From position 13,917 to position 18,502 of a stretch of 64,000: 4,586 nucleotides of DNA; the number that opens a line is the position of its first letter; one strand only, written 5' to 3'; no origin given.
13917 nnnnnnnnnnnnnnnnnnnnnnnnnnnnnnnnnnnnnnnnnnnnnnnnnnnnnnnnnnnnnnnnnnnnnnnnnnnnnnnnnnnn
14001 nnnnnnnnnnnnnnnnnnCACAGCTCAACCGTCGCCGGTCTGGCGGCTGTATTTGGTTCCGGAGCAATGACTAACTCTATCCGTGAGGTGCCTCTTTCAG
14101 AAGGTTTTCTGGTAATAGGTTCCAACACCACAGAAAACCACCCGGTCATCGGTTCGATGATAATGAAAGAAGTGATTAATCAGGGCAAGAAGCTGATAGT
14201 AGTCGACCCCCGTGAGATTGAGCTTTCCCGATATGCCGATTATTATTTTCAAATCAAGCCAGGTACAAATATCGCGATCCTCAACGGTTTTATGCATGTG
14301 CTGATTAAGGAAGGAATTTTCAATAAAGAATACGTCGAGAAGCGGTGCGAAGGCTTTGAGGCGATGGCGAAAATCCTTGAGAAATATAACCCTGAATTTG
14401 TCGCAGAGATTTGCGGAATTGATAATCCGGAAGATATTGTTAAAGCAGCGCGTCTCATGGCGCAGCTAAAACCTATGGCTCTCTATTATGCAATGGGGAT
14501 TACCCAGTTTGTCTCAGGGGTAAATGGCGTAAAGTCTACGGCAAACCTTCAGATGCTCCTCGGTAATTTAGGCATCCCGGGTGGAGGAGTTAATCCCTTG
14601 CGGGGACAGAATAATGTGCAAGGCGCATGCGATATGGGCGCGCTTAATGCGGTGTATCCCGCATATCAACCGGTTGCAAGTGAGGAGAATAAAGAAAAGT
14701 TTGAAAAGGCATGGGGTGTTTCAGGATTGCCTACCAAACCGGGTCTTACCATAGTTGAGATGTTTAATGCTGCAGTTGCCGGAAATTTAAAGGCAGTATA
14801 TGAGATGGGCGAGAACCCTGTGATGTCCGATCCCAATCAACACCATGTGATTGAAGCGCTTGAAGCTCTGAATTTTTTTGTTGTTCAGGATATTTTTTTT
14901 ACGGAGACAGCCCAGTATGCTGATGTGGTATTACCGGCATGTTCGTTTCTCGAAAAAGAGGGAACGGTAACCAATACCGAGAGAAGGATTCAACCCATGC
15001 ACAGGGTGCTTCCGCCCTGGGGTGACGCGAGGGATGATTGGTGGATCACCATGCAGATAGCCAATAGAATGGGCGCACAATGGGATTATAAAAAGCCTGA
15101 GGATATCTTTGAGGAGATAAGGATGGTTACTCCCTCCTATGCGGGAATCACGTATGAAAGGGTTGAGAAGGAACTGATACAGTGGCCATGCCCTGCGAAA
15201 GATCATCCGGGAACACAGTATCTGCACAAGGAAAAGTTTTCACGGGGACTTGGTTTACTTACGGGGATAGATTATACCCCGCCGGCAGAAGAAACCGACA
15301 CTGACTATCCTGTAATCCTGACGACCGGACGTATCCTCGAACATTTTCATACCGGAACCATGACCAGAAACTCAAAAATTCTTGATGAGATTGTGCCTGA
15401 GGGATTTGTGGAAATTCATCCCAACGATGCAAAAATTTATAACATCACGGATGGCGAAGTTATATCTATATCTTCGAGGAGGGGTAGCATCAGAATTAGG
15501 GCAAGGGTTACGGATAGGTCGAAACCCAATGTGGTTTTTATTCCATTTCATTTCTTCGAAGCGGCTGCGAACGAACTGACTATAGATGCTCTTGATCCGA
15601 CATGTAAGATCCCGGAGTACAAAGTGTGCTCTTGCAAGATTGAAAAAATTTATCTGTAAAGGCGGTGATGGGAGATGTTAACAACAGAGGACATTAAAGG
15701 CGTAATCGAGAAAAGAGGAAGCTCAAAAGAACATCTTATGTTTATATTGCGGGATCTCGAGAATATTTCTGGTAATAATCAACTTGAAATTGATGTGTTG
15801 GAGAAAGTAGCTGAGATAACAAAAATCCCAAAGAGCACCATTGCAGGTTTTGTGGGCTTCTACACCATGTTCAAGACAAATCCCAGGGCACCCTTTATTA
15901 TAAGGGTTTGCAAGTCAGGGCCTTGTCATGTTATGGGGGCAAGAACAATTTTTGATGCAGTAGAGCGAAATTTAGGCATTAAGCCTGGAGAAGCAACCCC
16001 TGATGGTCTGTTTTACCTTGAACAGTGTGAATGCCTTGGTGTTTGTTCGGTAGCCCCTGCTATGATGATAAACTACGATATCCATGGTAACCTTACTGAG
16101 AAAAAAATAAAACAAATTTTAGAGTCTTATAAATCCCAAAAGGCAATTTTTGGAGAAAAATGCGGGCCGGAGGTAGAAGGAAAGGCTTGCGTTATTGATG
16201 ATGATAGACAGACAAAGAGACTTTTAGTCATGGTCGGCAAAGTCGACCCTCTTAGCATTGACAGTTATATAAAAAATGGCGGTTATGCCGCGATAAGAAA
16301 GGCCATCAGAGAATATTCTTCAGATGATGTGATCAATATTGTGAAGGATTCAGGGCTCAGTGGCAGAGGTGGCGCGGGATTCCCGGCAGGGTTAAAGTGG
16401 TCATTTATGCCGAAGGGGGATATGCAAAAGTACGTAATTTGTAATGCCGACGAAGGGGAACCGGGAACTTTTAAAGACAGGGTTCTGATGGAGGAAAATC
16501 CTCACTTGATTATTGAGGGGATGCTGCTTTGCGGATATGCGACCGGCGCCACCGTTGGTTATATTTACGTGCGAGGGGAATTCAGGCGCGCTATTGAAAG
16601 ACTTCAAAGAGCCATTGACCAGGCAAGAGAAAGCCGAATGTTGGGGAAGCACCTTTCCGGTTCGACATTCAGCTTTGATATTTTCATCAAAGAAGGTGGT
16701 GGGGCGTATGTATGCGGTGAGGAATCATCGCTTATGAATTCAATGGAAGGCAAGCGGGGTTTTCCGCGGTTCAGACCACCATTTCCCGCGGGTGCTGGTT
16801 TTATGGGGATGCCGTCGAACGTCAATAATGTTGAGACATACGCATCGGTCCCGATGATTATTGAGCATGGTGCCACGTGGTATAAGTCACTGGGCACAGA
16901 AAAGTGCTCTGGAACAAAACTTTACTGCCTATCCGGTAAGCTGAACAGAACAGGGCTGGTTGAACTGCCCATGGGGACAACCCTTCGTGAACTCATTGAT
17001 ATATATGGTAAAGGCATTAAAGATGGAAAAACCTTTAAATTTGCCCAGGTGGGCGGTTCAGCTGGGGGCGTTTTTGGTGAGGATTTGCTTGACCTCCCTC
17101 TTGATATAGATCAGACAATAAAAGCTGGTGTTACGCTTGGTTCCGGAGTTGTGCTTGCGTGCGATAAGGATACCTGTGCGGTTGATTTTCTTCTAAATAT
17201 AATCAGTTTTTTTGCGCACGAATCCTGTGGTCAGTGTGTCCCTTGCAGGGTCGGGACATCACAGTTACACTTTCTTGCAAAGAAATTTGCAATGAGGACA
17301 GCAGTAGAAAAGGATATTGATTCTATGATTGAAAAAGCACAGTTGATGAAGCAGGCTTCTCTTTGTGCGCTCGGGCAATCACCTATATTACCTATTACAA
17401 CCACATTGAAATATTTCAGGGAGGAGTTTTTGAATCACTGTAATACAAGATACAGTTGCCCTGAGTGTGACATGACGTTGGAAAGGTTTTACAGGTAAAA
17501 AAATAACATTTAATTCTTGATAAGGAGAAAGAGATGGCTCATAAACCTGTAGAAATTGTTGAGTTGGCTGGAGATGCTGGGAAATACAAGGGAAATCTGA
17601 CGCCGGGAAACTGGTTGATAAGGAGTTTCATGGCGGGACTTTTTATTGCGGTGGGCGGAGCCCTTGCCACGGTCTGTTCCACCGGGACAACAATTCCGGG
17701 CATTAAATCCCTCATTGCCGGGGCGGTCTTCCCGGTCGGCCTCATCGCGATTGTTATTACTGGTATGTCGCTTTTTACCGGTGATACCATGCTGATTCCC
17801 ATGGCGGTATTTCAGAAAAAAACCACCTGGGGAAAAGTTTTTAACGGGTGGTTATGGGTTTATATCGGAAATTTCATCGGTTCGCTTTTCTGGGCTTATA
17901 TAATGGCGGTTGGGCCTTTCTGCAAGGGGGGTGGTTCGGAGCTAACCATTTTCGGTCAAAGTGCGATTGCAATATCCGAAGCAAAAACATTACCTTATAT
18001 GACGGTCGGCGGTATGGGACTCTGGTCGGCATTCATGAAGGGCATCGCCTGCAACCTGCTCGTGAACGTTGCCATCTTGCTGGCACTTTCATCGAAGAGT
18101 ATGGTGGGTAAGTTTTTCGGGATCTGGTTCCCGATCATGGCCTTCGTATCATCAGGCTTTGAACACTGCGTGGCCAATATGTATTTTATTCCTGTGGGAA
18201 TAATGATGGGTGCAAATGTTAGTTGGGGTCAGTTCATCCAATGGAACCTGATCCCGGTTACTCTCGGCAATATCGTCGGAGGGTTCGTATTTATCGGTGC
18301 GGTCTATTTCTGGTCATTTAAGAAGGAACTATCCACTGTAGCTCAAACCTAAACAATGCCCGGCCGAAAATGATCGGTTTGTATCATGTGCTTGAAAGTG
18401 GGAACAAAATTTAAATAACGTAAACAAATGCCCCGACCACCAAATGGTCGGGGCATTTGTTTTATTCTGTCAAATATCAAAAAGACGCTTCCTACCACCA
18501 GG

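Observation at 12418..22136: Near-identical promoter-like 29-nt motif upstream of both the formate-dehydrogenase and hydrogenase operons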

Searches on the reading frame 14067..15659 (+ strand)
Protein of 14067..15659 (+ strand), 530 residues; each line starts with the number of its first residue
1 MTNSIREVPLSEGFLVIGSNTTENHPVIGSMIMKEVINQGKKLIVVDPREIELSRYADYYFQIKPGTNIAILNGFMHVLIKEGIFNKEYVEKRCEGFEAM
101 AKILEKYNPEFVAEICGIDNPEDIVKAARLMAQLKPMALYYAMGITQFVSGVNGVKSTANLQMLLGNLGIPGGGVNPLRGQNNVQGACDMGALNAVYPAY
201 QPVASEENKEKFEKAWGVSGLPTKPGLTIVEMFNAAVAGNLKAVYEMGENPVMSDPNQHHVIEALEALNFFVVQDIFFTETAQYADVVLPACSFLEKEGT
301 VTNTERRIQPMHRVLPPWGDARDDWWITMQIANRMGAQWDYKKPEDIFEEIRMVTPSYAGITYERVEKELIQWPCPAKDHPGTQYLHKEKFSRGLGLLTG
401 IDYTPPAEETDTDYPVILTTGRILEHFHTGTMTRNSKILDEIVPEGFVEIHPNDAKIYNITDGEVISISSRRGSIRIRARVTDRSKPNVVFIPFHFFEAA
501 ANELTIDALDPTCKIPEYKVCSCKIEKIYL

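Call 9: search_protein_families(library=pfam, proteins=[window:14067-15659:+])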
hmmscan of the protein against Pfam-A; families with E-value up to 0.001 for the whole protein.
window:14067-15659:+ (530 aa): 2 families
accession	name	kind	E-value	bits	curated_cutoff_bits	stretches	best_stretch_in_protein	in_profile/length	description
PF00384.28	Molybdopterin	-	2.9e-59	201.3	24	1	1-333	98-352/353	Molybdopterin oxidoreductase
PF01568.27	Molydop_binding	-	3.1e-31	108.1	26.8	1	417-521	2-109/110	Molydopterin dinucleotide binding domain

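Call 19: find_related_loci(query=window:14067-15659:+, collection=genome_contigs, flank=10000)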
Query window:14067-15659:+ (530 aa) in genome_contigs; peptide patterns used: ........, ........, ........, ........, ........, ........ (x = any residue, [..] = any of these).
158 stretches matched a pattern; 59 encode a relative of the query (tblastn E <= 1e-3); 59 distinct loci.
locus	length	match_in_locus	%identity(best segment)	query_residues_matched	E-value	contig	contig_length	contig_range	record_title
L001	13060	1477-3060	80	1-528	0e+0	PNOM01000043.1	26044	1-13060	MAG: Syntrophus sp. (in: bacteria) isolate SW.010 SW_1001005_26044, whole genome shotgun sequence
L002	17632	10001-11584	80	1-528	0e+0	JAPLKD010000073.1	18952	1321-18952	MAG: Proteobacteria bacterium isolate LacPavin_0920_SED1_MAG_45_15 LacPavin_0920_SED1_scaffold_742782, whole genome shot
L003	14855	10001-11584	80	1-528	0e+0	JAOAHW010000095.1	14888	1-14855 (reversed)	MAG: Syntrophorhabdaceae bacterium isolate SKW74 k141_779133, whole genome shotgun sequence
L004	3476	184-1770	80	1-529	0e+0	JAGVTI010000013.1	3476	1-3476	MAG: Deltaproteobacteria bacterium isolate THP_Bin_25 THP_Bin_25_scaffold_21282, whole genome shotgun sequence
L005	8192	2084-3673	79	1-530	0e+0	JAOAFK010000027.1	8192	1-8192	MAG: Syntrophorhabdaceae bacterium isolate SKW285 k141_192991, whole genome shotgun sequence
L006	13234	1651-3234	78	1-528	0e+0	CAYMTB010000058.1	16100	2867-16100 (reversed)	MAG TPA_asm: uncultured Syntrophorhabdaceae bacterium isolate SRP142039_co1_93 genome assembly, contig: NODE_2810_length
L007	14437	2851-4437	79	1-529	0e+0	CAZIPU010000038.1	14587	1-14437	MAG TPA_asm: uncultured Syntrophales bacterium isolate binchicken_co20_416 genome assembly, contig: NODE_7765_length_145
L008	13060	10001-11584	78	1-528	0e+0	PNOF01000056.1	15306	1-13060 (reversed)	MAG: Syntrophus sp. (in: bacteria) isolate SW.3.55 SW_1002403_15306, whole genome shotgun sequence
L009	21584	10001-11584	78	1-528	0e+0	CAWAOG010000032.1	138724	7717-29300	MAG: uncultured delta proteobacterium isolate MFD02979.bin.1.23 genome assembly, contig: contig_42300, whole genome shot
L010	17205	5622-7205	80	1-528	0e+0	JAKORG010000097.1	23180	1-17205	MAG: Deltaproteobacteria bacterium isolate all_maxbin.269 k201_1948229, whole genome shotgun sequence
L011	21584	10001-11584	76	1-528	0e+0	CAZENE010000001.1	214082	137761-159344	MAG TPA_asm: uncultured Syntrophorhabdus sp. isolate SRP192927_co10_462 genome assembly, contig: NODE_9_length_214082_co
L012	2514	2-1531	80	19-529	0e+0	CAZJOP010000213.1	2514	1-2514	MAG TPA_asm: uncultured Syntrophorhabdaceae bacterium isolate binchicken_co14_240 genome assembly, contig: NODE_42017_le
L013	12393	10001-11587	76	1-528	0e+0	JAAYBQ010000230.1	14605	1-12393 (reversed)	MAG: Spirochaetes bacterium isolate AS06rmzACSIP_338 372273_AS06, whole genome shotgun sequence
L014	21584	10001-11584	75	1-528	0e+0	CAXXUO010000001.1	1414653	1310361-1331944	MAG: Syntrophorhabdaceae bacterium isolate 6831fd23-1f57-49eb-9a26-2df77529d792 genome assembly, contig: contig_1, whole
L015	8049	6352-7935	74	1-528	0e+0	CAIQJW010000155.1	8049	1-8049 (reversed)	MAG: uncultured delta proteobacterium isolate Ja1-D5_bin-237 genome assembly, contig: bin-237:155/332, whole genome shot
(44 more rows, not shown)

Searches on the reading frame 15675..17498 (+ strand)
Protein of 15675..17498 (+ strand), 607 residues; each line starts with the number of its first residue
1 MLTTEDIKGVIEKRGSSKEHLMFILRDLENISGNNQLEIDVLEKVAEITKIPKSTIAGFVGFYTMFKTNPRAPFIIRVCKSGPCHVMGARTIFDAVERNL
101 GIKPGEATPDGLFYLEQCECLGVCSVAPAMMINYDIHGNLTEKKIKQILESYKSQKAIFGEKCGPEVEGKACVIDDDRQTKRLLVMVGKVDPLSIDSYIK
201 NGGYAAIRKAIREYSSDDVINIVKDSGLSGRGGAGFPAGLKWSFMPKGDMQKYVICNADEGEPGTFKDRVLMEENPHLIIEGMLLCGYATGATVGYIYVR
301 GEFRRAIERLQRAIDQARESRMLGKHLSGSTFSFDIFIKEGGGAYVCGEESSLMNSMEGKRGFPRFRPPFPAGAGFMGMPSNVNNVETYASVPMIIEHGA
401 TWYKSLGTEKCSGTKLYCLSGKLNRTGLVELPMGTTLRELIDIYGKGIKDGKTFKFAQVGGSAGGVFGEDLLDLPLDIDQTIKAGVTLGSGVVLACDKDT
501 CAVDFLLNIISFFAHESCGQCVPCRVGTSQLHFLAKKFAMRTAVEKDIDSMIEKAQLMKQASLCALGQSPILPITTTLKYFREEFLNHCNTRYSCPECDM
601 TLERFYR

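Call 9: search_protein_families(library=pfam, proteins=[window:15675-17498:+])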
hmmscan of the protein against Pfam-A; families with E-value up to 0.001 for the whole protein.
window:15675-17498:+ (607 aa): 4 families
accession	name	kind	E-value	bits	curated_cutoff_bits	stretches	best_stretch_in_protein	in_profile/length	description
PF01512.22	Complex1_51K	-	5.4e-50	169.6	31.2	1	223-393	1-149/150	Nuo51 FMN-binding domain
PF01257.25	2Fe-2S_thioredx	-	3.4e-41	140.9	24.8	1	8-153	2-145/145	Thioredoxin-like [2Fe-2S] ferredoxin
PF10589.14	NADH_4Fe-4S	-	9.6e-27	93.1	23.5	1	505-588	2-85/85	NADH-ubiquinone oxidoreductase-F iron-sulfur binding region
PF10531.15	SLBB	-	7.7e-05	22.9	27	1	417-451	2-36/55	SLBB domain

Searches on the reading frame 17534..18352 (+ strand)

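Call 9: search_protein_families(library=pfam, proteins=[window:17534-18352:+])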
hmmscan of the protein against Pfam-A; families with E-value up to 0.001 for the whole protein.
window:17534-18352:+ (272 aa): 1 family
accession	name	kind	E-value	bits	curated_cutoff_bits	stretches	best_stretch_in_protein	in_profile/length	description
PF01226.23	Form_Nir_trans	-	5e-77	259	34.6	1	7-260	1-240/240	Formate/nitrite transporter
